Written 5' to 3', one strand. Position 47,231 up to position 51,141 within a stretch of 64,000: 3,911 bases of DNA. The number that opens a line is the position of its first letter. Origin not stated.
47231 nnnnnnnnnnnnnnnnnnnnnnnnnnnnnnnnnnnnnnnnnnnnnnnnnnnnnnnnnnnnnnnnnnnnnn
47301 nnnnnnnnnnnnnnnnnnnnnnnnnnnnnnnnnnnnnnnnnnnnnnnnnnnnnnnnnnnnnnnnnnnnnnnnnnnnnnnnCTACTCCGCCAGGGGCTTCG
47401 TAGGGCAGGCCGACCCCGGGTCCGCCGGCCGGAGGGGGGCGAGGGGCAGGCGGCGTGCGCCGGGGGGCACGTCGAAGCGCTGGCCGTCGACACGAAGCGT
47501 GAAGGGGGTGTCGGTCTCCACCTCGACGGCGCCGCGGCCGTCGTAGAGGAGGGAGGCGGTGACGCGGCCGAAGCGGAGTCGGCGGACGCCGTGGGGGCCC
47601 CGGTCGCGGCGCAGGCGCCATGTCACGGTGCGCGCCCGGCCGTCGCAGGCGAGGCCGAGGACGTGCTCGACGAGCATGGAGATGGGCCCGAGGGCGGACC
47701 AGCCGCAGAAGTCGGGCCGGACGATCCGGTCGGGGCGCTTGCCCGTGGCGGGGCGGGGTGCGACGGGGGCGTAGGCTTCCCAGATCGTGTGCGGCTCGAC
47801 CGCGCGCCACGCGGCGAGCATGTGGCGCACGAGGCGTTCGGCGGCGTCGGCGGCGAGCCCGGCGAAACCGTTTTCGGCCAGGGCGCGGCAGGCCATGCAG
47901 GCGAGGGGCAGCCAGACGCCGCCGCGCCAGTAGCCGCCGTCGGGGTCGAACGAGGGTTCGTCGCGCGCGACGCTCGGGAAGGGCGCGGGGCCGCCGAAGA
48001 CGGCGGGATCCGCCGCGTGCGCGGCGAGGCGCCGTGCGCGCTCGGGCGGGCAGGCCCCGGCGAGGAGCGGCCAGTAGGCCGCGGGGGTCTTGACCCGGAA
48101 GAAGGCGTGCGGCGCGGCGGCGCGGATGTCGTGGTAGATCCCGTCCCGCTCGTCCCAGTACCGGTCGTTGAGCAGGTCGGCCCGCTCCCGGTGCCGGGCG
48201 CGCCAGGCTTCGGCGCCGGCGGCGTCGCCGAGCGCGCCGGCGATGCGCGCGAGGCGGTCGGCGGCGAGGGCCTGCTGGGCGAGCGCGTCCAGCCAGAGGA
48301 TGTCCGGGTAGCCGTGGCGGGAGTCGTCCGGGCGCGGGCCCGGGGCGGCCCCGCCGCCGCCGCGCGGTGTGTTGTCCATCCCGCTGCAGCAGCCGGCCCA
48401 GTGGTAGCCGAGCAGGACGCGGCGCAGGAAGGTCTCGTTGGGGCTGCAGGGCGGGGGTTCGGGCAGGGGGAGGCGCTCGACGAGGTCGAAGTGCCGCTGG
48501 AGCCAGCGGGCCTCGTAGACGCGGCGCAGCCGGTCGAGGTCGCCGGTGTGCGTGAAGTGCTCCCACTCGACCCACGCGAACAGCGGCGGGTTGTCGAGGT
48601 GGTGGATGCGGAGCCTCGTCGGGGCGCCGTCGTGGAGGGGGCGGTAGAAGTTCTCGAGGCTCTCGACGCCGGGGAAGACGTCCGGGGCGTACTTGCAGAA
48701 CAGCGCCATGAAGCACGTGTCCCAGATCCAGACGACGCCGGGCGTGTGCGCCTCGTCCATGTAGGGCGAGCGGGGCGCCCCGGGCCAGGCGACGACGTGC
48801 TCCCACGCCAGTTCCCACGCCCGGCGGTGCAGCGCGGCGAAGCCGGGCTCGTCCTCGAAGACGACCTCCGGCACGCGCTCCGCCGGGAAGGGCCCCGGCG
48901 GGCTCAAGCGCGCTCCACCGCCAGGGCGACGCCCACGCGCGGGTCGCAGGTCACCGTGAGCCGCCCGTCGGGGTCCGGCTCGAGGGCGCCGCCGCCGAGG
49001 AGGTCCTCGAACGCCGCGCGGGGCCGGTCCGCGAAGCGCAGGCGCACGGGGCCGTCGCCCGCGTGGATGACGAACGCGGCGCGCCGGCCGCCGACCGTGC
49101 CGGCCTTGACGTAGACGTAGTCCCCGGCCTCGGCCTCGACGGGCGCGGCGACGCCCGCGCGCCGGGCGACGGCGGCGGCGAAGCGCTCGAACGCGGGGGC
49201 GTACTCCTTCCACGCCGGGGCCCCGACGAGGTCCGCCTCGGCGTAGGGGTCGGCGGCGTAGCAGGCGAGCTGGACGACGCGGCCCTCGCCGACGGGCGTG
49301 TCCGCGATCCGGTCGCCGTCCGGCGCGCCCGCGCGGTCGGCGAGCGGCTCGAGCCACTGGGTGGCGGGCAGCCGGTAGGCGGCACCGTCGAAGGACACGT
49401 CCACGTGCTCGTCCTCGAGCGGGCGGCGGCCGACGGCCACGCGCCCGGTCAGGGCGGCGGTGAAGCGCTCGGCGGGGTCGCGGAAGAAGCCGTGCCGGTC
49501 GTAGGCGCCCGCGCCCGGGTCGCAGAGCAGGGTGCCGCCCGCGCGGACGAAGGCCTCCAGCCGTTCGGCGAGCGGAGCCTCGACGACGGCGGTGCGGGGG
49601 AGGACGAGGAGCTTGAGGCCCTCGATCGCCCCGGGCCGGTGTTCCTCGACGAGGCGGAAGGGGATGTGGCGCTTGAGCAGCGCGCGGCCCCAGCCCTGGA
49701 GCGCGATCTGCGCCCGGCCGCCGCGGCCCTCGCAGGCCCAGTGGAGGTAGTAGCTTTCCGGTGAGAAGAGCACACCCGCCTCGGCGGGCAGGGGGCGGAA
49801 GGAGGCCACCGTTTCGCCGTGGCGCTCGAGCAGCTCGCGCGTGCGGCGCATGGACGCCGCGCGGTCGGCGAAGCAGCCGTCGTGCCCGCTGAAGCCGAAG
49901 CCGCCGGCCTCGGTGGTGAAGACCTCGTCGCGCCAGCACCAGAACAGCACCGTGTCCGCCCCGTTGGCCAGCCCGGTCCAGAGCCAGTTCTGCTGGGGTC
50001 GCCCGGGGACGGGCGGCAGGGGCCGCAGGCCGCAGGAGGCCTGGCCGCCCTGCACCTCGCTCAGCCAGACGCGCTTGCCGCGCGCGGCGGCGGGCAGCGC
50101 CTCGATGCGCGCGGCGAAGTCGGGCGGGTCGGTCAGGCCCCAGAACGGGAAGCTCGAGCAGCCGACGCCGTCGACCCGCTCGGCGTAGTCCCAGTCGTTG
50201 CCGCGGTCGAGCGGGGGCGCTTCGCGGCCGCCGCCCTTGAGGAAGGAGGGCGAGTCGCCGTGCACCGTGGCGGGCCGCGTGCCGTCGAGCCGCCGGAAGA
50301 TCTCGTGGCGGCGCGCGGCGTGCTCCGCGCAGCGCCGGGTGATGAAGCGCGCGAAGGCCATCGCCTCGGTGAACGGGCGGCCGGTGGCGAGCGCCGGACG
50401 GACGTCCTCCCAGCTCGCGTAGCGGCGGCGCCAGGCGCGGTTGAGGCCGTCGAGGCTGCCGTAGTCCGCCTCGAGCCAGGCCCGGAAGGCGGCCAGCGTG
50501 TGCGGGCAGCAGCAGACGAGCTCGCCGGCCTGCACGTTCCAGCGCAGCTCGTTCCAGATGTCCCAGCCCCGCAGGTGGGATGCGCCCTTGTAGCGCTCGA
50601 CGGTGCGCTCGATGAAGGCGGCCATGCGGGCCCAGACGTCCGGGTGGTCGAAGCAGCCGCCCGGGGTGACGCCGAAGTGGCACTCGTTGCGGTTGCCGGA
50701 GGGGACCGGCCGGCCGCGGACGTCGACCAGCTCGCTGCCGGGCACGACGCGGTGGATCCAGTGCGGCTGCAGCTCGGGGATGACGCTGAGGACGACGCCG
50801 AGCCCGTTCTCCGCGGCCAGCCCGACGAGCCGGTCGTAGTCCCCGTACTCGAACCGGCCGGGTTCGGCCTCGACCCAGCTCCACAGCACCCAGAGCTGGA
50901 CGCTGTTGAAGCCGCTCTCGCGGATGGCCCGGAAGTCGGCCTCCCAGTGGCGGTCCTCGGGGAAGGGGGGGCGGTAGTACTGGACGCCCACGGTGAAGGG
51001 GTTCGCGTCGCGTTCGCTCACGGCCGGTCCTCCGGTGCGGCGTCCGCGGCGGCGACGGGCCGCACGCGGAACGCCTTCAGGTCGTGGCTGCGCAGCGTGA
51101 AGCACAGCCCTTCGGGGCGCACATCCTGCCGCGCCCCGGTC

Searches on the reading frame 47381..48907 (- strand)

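Call 35: search_protein_families(library=pfam, proteins=[window:47381-48907:-], max_evalue=0.001)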
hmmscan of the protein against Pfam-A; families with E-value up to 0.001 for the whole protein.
window:47381-48907:- (508 aa): 3 families
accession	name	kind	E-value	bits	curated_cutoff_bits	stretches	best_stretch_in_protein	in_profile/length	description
PF22422.2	MGH1-like_GH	-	1.2e-30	107.7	27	1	102-383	62-344/356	Mannosylglycerate hydrolase MGH1-like glycoside hydrolase domain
PF01204.24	Trehalase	-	2.2e-10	40.4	21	1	218-380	319-477/512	Trehalase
PF03200.22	Glyco_hydro_63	-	7.9e-05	22.1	22.4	0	205-263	251-311/492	Glycosyl hydrolase family 63 C-terminal domain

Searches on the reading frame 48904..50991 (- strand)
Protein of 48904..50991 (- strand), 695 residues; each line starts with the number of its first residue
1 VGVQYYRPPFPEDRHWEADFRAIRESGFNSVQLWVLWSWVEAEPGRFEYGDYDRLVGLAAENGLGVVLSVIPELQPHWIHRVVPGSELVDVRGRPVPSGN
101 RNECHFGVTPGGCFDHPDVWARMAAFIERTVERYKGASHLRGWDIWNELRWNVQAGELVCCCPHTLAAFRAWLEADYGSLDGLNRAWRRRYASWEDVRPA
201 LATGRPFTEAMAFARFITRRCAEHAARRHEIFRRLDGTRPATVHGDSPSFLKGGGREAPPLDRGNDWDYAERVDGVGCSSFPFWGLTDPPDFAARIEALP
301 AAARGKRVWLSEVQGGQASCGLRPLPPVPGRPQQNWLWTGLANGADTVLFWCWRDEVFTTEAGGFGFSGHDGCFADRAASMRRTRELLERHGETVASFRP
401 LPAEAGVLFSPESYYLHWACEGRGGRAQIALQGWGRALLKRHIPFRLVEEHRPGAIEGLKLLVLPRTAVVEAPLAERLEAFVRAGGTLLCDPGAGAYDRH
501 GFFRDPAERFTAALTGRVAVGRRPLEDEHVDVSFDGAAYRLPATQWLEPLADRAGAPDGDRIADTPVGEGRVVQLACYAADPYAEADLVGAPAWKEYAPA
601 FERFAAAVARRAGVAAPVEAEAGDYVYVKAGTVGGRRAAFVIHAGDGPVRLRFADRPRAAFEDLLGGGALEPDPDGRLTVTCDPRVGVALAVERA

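Call 35: search_protein_families(library=pfam, proteins=[window:48904-50991:-], max_evalue=0.001)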
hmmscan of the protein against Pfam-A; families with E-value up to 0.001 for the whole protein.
window:48904-50991:- (695 aa): 4 families
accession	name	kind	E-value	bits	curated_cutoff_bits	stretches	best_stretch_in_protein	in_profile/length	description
PF02449.21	Glyco_hydro_42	-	8.2e-40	137.7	21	1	6-371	2-355/376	Beta-galactosidase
PF08532.16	Glyco_hydro_42M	-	2.4e-10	40.7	25.8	1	404-571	2-170/207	Beta-galactosidase trimerisation domain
PF01301.25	Glyco_hydro_35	-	4.2e-05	23.7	27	1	5-70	18-83/319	Glycosyl hydrolases family 35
PF01373.23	Glyco_hydro_14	-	0.00044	19.8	27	0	156-193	177-214/402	Glycosyl hydrolase family 14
